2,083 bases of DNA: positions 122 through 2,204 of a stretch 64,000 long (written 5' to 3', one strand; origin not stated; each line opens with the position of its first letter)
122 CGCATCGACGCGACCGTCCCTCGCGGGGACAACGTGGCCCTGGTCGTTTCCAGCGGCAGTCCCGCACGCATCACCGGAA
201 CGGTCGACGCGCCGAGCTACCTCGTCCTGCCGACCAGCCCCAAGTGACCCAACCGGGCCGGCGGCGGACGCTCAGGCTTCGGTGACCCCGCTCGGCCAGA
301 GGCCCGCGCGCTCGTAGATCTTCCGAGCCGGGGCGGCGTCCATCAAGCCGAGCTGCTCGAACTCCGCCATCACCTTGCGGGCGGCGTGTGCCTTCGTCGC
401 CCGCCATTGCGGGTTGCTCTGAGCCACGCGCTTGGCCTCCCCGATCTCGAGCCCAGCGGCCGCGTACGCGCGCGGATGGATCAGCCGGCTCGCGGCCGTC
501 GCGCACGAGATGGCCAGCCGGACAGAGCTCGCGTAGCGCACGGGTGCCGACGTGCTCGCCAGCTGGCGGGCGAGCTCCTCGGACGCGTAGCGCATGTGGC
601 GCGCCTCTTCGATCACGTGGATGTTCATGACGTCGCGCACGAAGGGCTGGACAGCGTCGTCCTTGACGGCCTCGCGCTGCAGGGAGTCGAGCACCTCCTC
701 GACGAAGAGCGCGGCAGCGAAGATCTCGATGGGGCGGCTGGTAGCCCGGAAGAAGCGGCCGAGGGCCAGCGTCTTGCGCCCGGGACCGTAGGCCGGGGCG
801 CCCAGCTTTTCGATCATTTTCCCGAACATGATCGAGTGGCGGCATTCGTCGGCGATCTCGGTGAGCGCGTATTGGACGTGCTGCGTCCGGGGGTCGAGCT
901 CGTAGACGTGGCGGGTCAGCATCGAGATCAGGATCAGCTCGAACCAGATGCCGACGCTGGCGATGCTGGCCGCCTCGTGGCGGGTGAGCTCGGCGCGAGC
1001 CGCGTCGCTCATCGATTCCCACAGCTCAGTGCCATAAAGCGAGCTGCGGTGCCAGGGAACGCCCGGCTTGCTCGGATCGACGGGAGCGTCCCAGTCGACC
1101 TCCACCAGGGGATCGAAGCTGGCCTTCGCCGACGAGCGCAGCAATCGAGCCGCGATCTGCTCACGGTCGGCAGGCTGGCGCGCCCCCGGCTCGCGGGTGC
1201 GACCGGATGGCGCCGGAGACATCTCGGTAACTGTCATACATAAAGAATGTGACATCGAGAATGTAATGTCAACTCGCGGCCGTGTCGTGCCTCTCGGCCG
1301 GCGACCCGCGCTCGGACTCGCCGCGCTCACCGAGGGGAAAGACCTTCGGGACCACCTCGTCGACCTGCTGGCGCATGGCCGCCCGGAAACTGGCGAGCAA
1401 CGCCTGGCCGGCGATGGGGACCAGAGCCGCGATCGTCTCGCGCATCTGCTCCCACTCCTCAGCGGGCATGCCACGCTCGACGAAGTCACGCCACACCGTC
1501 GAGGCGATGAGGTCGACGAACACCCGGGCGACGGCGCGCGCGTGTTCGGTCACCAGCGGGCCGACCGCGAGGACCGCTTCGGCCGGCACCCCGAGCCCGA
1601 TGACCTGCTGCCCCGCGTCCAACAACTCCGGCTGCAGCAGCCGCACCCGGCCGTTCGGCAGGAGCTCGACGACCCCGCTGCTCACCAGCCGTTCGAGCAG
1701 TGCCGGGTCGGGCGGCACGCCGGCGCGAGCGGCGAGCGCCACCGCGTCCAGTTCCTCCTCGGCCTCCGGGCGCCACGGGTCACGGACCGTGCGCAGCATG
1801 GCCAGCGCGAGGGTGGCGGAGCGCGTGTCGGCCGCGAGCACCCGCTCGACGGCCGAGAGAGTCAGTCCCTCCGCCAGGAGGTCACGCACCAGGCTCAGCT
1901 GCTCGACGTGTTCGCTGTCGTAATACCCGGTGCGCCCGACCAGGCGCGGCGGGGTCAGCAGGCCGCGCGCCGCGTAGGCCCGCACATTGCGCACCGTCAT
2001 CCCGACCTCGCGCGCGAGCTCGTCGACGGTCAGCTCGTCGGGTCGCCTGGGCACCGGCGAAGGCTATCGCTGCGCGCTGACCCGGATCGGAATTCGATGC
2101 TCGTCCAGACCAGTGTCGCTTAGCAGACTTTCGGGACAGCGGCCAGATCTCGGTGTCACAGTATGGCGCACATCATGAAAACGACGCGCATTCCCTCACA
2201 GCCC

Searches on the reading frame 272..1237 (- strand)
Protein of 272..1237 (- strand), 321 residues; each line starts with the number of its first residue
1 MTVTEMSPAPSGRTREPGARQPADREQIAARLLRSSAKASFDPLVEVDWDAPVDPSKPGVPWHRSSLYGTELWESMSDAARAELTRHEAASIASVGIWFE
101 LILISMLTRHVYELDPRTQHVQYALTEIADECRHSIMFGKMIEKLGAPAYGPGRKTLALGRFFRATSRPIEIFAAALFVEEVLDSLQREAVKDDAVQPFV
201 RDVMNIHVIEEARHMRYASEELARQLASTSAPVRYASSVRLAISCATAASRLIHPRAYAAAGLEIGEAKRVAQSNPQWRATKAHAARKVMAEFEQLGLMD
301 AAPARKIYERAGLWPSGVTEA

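Call 34: search_protein_families(library=pfam, proteins=[window:272-1237:-])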
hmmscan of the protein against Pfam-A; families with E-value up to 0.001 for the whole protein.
window:272-1237:- (321 aa): 1 family
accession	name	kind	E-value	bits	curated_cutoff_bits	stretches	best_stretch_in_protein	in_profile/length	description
PF11583.14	AurF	-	2.3e-94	316.1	29.6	1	23-297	2-282/282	P-aminobenzoate N-oxygenase AurF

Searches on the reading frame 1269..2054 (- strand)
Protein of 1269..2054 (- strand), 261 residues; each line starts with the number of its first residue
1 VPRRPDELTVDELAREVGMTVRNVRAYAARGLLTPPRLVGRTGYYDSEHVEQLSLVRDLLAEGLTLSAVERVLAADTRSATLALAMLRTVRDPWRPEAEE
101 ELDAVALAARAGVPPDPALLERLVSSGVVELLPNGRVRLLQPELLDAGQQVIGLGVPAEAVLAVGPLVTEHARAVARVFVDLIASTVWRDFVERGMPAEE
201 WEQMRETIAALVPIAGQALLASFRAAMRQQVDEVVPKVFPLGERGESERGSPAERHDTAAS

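Call 34: search_protein_families(library=pfam, proteins=[window:1269-2054:-])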
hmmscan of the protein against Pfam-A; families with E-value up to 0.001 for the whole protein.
window:1269-2054:- (261 aa): 2 families
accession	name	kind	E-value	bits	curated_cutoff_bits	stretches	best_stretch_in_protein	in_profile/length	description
PF13411.12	MerR_1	-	2e-18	66.7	21.6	1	9-75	2-68/69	MerR HTH family regulatory protein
PF00376.29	MerR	-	3.7e-06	27.1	28.2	1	9-45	1-38/38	MerR family regulatory protein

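Call 63: search_protein_representatives(protein=window:1269-2054:-)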
Query: 261 residues. Proteins with E-value up to 0.001 (for the whole library): 3016; up to 1e-10: 979; up to 1e-30: 55. The best 150 are listed.
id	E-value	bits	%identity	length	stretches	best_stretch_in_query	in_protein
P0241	4.8e-88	311.5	62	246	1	1-239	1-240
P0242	7.6e-65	235.6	52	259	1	3-253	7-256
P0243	3.3e-59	217.1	48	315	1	3-233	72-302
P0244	1.3e-58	215.2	46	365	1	3-231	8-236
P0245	1.4e-58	215.0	52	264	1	6-239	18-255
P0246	3.1e-56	207.4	49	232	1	19-233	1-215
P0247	4.0e-49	184.1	44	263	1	6-237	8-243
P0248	1.6e-44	169.0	39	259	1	6-238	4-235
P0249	7.1e-44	166.9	52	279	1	3-184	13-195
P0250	9.3e-44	166.5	37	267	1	2-243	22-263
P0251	3.5e-43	164.6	41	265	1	6-244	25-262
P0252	3.1e-42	161.5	38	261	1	6-250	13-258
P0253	4.0e-42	161.2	39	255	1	6-239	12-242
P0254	2.3e-41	158.7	41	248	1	7-248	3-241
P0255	4.0e-41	157.9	40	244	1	2-239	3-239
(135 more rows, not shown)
